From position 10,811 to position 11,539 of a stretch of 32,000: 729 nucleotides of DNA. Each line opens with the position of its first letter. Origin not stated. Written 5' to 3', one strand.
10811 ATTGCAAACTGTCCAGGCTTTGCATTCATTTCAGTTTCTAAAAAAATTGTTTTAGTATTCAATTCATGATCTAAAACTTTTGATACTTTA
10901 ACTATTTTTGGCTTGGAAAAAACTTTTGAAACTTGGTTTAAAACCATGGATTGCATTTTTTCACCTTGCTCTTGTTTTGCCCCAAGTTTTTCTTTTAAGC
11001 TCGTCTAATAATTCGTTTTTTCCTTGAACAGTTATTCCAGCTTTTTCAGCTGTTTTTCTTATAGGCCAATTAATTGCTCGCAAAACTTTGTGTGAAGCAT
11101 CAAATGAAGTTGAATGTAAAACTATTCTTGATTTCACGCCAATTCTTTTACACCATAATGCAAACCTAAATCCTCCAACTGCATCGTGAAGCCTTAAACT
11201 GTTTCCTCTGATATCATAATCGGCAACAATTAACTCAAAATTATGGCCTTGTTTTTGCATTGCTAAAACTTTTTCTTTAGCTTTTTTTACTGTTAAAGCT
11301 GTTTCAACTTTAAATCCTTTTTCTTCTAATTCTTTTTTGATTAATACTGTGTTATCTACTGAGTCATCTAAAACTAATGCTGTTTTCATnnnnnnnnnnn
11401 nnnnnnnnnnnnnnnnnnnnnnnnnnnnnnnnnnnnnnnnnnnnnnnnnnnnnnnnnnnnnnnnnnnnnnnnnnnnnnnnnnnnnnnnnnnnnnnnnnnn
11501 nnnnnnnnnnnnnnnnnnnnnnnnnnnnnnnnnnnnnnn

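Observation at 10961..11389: Orphan CheY-like receiver gene wedged between pyrD and pyrK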

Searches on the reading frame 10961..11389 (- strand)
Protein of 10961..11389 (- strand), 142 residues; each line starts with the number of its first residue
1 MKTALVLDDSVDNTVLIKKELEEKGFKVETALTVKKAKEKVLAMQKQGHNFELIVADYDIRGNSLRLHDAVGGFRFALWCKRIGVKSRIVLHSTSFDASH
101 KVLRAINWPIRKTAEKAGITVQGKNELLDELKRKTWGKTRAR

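Call 3: search_protein_families(library=pfam, proteins=[window:10961-11389:-], max_evalue=1)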
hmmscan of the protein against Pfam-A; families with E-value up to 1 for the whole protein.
window:10961-11389:- (142 aa): 4 families
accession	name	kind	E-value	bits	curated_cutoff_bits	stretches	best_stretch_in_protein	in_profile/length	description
PF03129.25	HGTP_anticodon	-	0.00086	19.9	21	1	17-67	21-71/94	Anticodon binding domain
PF00072.30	Response_reg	-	0.0088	16.6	30.2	1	5-62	2-54/111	Response regulator receiver domain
PF14669.11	Asp_Glu_race_2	-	0.063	13.4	26.3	1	70-111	115-156/176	Putative aspartate racemase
PF20274.4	cREC_REC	-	0.16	13.1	27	1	5-106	3-86/88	Cyclic-phosphate processing Receiver domain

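Call 4: search_protein_families(library=ncbifam, proteins=[window:10961-11389:-], max_evalue=1)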
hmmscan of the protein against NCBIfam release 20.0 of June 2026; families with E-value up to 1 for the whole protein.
window:10961-11389:- (142 aa): 5 families
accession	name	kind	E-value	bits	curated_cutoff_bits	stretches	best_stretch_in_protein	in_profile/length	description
NF053854.1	RespRegPhoBBctds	equivalog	0.0046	16.3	270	1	5-58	2-49/225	two-component system response regulator PhoB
NF033791.1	ActR_PrrA_rreg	equivalog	0.025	14.6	250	1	2-44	2-44/173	ActR/PrrA/RegA family redox response regulator transcription factor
NF007005.1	PRK09468.1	equivalog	0.03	13.8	331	1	4-62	6-59/237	osmolarity response regulator transcription factor OmpR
TIGR00442.1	hisS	equivalog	0.047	12.6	286.75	1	9-69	335-395/406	histidine--tRNA ligase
TIGR02190.1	GlrX-dom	hypoth_equivalog_domain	0.16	11.9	99.3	0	43-66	27-50/79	glutaredoxin-family domain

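Call 6: find_homologous_proteins(query=window:10961-11389:-, max_evalue=0.001)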
Query window:10961-11389:- (142 aa): 1 proteins with E <= 0.001 among 28 candidates.
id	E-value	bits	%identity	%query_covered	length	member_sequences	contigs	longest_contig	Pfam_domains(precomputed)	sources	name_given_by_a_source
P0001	1.8e-86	305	100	100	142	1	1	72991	-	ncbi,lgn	-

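Call 7: search_solved_structures(query=window:10961-11389:-, max_evalue=10, show_alignments=3)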
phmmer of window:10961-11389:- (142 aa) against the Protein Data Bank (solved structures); distinct sequences matched with E-value up to 10: 10.
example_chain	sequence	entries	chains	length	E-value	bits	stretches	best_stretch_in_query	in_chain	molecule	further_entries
3a0r_B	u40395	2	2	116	0.00089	22.3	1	1-64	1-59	Response regulator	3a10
3a0u_A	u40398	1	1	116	0.00089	22.3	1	1-64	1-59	Response regulator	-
1zit_A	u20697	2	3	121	0.023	17.8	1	1-42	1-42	transcriptional regulator (NtrC family)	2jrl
4hnr_A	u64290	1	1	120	0.27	14.3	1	3-59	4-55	Chemotaxis protein CheY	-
4h60_A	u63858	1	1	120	0.27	14.3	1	3-59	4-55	Chemotaxis protein CheY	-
2qzj_A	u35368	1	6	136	0.34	13.9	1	4-59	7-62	Two-component response regulator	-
2l5g_A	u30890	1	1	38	0.69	12.9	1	18-51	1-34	G protein pathway suppressor 2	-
2r25_B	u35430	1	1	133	0.89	12.6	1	5-59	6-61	Osmosensing histidine protein kinase SLN1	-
1oxb_B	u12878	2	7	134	0.91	12.6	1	5-59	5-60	SLN1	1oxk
3dzd_A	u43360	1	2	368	1.1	12.3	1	3-42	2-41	Transcriptional regulator (NtrC family)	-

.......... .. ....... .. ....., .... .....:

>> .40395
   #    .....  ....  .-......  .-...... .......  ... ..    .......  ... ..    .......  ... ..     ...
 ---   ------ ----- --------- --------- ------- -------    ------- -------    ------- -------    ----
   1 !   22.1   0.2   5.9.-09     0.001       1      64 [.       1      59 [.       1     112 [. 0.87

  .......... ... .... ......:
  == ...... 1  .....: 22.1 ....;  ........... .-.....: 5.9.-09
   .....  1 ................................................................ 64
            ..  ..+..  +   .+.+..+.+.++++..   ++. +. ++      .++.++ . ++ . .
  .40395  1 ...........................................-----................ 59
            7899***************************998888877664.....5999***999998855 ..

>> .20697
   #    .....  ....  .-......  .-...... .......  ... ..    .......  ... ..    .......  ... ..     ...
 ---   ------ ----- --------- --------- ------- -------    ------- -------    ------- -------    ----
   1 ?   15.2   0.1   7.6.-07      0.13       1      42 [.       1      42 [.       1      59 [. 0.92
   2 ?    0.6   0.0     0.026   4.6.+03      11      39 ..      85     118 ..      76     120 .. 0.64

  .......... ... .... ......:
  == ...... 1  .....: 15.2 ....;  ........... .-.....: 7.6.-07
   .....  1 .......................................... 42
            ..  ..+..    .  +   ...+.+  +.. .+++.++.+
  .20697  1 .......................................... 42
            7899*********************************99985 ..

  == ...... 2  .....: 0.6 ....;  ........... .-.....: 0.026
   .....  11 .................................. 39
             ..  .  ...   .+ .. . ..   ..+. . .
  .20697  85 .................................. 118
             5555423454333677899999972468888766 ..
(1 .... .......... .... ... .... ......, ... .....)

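Call 9: find_encoding_contigs(protein=P0001, flank=10000, max_places=6)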
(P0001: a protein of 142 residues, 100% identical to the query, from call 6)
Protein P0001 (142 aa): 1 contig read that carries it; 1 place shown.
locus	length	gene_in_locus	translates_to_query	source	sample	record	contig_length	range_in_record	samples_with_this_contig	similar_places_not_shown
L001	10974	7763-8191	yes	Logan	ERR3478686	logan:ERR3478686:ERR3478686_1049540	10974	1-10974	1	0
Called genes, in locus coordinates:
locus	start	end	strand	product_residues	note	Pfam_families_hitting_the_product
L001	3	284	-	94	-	?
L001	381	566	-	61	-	PF00584:SecE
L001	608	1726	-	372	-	PF00091:Tubulin, PF12327:FtsZ_C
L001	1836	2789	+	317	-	PF01008:IF-2B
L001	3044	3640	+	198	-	-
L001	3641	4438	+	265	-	PF08843:AbiEii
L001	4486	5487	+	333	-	PF02729:OTCace_N, PF00185:OTCace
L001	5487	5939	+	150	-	PF01948:PyrI, PF02748:PyrI_C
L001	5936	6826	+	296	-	PF00535:Glycos_transf_2, PF10111:Glyco_tranf_2_2, PF13506:Glyco_transf_21 (faint), PF13641:Glyco_tranf_2_3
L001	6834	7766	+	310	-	PF01180:DHO_dh, PF03060:NMO (weak), PF01207:Dus (faint)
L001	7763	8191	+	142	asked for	-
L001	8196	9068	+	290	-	PF10418:DHODB_Fe-S_bind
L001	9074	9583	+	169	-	PF00583:Acetyltransf_1, PF13673:Acetyltransf_10 (weak), PF13508:Acetyltransf_7 (weak)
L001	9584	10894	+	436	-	PF01979:Amidohydro_1, PF12890:DHOase, PF07969:Amidohydro_3 (weak)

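Call 16: search_protein_representatives(protein=window:10961-11389:-)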
Query: 142 residues. Proteins with E-value up to 0.001 (for the whole library): 32; up to 1e-10: 14; up to 1e-30: 1. The best 32 are listed.
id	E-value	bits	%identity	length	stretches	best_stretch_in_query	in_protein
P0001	5.6e-87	304.5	100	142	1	1-142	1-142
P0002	4.0e-22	94.7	42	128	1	1-131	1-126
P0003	2.7e-20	88.7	40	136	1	3-134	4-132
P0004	3.1e-20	88.5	44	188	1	3-130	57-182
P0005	1.0e-19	86.9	35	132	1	4-133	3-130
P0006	6.6e-16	74.5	38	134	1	2-128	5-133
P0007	7.4e-16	74.4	34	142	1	4-134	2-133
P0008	1.6e-15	73.3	38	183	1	2-130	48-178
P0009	1.7e-15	73.2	34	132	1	6-131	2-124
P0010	2.8e-14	69.3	37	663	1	2-132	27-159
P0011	2.9e-14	69.2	37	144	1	2-128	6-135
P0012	3.9e-12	62.3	42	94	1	2-94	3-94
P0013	9.0e-12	61.2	37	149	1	3-129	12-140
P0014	3.5e-11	59.2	37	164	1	4-126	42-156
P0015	6.9e-10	55.1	40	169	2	2-98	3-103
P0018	2.6e-08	50.0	30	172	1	4-124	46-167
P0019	2.6e-08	49.9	29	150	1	4-128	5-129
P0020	2.1e-07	47.0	30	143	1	5-130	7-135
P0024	6.8e-05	38.9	29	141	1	5-113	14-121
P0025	1.2e-04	38.1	36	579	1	3-129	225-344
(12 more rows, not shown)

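Call 20: search_solved_structures(query=A1, max_evalue=0.01, show_alignments=2)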
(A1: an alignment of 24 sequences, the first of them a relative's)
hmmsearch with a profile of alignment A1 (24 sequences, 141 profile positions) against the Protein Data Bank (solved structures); distinct sequences matched with E-value up to 0.01: 121 (the best 60 are shown).
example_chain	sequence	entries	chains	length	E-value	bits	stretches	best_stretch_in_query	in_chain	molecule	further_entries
3a0u_A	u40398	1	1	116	7e-10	41.9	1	6-66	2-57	Response regulator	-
3a0r_B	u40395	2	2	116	7.7e-10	41.8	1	6-65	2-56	Response regulator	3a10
1zit_A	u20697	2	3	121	6e-09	38.9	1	6-87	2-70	transcriptional regulator (NtrC family)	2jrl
1mvo_A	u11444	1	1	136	1.5e-08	37.6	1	4-89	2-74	PhoP response regulator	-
3dzd_A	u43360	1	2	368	1.3e-07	34.6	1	6-66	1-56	Transcriptional regulator (NtrC family)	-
4h60_A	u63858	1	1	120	2e-07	34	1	6-85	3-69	Chemotaxis protein CheY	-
4hnr_A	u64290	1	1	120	2.1e-07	33.9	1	6-85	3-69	Chemotaxis protein CheY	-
8pdc_A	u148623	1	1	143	3.4e-07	33.2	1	6-66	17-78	histidine kinase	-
3h5i_A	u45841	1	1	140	3.5e-07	33.2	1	4-68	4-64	Response regulator/sensory box protein/GGDEF domain protein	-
6oec_A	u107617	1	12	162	4.4e-07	32.8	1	4-68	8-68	Response regulator/sensory box protein/GGDEF domain protein,Spindle pole body component SP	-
9xzo_A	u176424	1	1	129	6.3e-07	32.3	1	6-92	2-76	De novo protein M1X0B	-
3luf_A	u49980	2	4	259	1.5e-06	31.1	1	4-86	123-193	Two-component system response regulator/GGDEF domain protein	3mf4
4q7e_A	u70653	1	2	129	1.5e-06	31.1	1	4-66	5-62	Response regulator of a two component regulatory system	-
2r25_B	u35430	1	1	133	1.8e-06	30.9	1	7-66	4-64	Osmosensing histidine protein kinase SLN1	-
2lrh_A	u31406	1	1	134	1.8e-06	30.9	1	5-74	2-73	De novo designed protein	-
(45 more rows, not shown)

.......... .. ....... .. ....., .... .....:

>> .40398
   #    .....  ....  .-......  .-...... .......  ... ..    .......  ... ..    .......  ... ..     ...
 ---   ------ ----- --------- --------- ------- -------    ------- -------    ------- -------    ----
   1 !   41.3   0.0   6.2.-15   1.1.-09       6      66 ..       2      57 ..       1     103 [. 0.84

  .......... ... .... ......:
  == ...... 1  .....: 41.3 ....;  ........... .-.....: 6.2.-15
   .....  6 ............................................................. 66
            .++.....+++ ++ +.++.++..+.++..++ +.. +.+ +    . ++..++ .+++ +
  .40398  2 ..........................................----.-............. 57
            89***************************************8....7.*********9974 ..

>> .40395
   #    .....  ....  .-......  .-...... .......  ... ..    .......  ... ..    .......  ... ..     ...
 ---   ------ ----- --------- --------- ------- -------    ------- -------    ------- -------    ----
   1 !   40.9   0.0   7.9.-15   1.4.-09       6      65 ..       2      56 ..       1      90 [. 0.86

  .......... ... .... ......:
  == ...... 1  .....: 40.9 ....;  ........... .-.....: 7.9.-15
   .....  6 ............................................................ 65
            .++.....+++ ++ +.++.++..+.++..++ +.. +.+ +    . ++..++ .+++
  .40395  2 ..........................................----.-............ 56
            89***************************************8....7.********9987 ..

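Call 21: search_protein_families(library=pfam, alignment_id=A1, max_evalue=0.01)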
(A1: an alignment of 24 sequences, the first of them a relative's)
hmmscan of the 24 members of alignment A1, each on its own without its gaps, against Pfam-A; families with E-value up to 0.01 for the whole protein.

A. member 1, P0001 (142 aa): 2 families
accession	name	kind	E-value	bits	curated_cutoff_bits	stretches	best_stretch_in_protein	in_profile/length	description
PF03129.25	HGTP_anticodon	-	0.00086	19.9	21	1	17-67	21-71/94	Anticodon binding domain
PF00072.30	Response_reg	-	0.0088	16.6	30.2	0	5-62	2-54/111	Response regulator receiver domain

B. families by the number of members that match (of 24 scanned): 4 families
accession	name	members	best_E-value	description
PF00072.30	Response_reg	21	1.9e-10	Response regulator receiver domain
PF20274.4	cREC_REC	3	0.00056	Cyclic-phosphate processing Receiver domain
PF03129.25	HGTP_anticodon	1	0.00086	Anticodon binding domain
PF02589.21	LUD_dom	1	0.0012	LUD domain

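Call 28: predict_structure(alignment_id=A1)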
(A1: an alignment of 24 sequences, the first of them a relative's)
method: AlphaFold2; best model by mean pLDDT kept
length: 142 residues; sequences in the alignment: 24
mean_pLDDT: 90.3   pTM: 0.84
mean pLDDT of the five models: 90.3, 90.1, 89.5, 88.0, 86.1
residues with pLDDT >= 90: 115; 70-90: 9; 50-70: 15; < 50: 3
segments of 3 or more residues with pLDDT < 50: 140-142
pLDDT, mean of each block of 10 residues (from residue 1): 96 96 96 97 98 95 62 95 98 93 92 97 94 64 45
secondary structure, 60 per line:
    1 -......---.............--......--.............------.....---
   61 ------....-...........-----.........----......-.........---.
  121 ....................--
elements in order: E2-7 H11-23 E26-31 H34-46 E53-57 H67-70 H72-82 E88-93 H101-106 H108-116 E120-123 H124-140

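Call 32: find_homologous_proteins(query=A1, max_evalue=0.00001)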
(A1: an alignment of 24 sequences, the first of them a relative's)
Query A1 (24 sequences) (142 aa, profile of the alignment): 5 proteins with E <= 0.00001 among 3307 candidates.
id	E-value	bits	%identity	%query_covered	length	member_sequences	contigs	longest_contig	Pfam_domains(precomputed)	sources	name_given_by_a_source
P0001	1.6e-43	166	100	100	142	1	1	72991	-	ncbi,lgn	-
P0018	4.3e-37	145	29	87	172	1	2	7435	-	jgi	jgi:CheY-like chemotaxis protein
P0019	2.6e-34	136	29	87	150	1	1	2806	-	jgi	jgi:CheY-like chemotaxis protein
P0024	1.4e-29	120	28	92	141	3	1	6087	-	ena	-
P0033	2.9e-6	45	-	-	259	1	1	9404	PF20274.5,PF23198.2,PF00072.31,PF20161.6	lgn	-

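Call 33: find_encoding_contigs(protein=P0002, flank=8000, max_places=4)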
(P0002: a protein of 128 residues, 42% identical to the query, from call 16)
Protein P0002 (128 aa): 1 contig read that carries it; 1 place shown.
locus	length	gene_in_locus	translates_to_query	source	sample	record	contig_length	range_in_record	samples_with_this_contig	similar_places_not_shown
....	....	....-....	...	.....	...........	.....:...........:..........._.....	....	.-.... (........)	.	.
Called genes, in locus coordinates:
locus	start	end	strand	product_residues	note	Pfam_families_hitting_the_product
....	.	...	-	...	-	?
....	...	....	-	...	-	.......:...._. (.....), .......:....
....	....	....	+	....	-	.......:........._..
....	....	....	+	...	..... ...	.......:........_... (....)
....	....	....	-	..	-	?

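Call 34: find_encoding_contigs(protein=P0018, flank=8000, max_places=4)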
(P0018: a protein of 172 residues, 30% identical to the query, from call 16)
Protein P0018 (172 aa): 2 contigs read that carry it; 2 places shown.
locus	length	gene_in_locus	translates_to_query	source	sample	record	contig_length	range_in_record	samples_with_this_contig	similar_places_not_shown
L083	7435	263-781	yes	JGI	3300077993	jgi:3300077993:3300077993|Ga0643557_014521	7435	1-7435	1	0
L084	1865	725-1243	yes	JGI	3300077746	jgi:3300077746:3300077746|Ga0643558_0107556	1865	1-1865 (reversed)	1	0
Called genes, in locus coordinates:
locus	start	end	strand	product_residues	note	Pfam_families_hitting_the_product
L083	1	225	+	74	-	?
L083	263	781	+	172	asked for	-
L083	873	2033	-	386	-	PF05935:Arylsulfotrans (weak), PF14269:Arylsulfotran_2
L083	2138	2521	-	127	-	PF00731:AIRC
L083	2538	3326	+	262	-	PF01113:DapB_N, PF05173:DapB_C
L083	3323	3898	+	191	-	PF02525:Flavodoxin_2, PF03358:FMN_red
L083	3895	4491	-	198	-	PF01917:Flagellin_arch-type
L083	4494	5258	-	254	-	PF09754:PAC2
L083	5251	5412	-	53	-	PF04135:Nop10p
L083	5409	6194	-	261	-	PF00575:S1, PF07541:EIF_2_alpha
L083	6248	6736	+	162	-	PF01842:ACT, PF22629:ACT_AHAS_ss, PF13710:ACT_5, PF10369:ALS_ss_C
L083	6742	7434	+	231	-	?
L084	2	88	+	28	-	?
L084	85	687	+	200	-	PF00117:GATase, PF01174:SNO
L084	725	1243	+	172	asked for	-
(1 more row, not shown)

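Call 35: find_encoding_contigs(protein=P0024, flank=8000, max_places=4)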
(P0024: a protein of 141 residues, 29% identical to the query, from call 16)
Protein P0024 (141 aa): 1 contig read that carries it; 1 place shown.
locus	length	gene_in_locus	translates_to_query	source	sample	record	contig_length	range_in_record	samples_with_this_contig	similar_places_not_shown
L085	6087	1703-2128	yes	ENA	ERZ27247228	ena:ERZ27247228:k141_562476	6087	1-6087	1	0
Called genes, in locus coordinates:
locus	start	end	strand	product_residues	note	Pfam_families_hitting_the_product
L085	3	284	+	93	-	?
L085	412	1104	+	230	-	PF13473:Cupredoxin_1, PF00127:Copper-bind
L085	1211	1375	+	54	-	-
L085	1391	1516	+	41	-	-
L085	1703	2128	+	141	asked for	-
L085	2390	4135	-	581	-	PF14716:HHH_8, PF00633:HHH (faint), PF10391:DNA_pol_lambd_f (faint), PF14520:HHH_5, PF14791:DNA_pol_B_thumb, PF02811:PHP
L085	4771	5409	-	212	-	PF01066:CDP-OH_P_transf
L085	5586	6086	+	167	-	?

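Call 36: find_encoding_contigs(protein=P0003, flank=8000, max_places=3)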
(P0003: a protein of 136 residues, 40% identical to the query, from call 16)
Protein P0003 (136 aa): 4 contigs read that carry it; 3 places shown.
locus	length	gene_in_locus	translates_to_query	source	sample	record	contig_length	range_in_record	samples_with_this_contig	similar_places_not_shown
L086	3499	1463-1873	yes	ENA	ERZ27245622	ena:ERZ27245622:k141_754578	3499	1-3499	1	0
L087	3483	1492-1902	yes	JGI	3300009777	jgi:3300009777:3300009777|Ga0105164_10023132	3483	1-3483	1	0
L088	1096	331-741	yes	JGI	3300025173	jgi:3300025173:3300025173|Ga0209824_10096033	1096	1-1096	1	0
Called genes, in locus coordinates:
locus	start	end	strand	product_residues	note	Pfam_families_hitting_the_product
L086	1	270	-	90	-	?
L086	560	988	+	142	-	-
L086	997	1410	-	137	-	PF01894:YjbQ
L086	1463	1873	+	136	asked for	-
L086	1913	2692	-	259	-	PF00696:AA_kinase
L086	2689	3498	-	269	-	?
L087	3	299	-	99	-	?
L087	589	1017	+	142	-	-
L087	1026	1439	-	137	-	PF01894:YjbQ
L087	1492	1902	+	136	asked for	-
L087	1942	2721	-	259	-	PF00696:AA_kinase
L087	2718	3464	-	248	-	PF01118:Semialdhyde_dh, PF22698:Semialdhyde_dhC_1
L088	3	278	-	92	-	?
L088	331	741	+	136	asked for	-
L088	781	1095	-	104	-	?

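Call 37: find_encoding_contigs(protein=P0004, flank=8000, max_places=3)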
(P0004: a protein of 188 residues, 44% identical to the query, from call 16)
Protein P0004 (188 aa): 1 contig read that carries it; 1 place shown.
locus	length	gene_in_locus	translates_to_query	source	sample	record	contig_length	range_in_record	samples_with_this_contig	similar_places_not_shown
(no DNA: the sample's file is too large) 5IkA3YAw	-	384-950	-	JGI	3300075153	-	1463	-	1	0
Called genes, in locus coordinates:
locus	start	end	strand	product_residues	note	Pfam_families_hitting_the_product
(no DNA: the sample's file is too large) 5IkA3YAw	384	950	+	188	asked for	-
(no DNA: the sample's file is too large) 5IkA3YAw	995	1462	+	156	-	?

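Call 38: find_encoding_contigs(protein=P0005, flank=8000, max_places=3)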
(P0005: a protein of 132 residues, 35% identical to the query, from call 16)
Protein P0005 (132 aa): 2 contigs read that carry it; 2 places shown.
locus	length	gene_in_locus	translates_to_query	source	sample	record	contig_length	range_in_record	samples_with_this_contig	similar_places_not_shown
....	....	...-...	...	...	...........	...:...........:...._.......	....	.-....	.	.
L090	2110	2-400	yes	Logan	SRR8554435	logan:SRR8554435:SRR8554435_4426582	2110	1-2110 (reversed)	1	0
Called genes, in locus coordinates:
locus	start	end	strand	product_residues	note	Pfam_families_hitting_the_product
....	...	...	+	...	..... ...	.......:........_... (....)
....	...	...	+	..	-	-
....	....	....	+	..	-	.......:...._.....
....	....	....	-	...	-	?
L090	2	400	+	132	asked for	PF00072:Response_reg (weak)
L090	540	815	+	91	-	-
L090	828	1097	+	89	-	PF05016:ParE_toxin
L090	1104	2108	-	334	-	?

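Call 39: find_encoding_contigs(protein=P0007, flank=8000, max_places=3)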
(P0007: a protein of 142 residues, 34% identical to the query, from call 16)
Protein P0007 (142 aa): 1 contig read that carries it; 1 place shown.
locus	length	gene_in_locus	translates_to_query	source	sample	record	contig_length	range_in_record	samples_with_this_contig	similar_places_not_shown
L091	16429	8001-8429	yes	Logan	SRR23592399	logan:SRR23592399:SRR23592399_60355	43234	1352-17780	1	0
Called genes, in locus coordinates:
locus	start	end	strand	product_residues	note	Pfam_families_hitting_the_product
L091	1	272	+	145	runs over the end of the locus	PF00293:NUDIX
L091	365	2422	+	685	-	PF14343:PrcB_C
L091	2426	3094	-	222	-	PF20582:UPF0758_N, PF04002:RadC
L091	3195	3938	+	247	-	PF01323:DSBA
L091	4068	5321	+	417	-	PF00890:FAD_binding_2 (weak), PF01134:GIDA (weak), PF01266:DAO (weak), PF01494:FAD_binding_3, PF07992:Pyr_redox_2 (weak), PF12831:FAD_oxidored (weak), PF13450:NAD_binding_8 (weak), PF22578:GGR_cat (weak), +3 more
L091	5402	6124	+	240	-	PF13506:Glyco_transf_21 (faint), PF13641:Glyco_tranf_2_3, PF00535:Glycos_transf_2, PF10111:Glyco_tranf_2_2, PF13632:Glyco_trans_2_3 (weak)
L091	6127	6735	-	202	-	-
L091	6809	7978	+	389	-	PF13439:Glyco_transf_4, PF13579:Glyco_trans_4_4, PF00534:Glycos_transf_1, PF13692:Glyco_trans_1_4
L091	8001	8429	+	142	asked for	-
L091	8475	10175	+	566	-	PF00890:FAD_binding_2, PF01266:DAO (faint), PF03486:HI0933_like (faint), PF07992:Pyr_redox_2 (faint), PF02910:Succ_DH_flav_C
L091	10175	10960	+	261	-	PF13085:Fer2_3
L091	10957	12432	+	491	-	PF00206:Lyase_1, PF10415:FumaraseC_C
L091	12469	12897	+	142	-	PF09969:DUF2203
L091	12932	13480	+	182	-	-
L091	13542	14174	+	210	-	PF13489:Methyltransf_23 (weak), PF13847:Methyltransf_31 (weak), PF08242:Methyltransf_12 (faint), PF13649:Methyltransf_25 (weak)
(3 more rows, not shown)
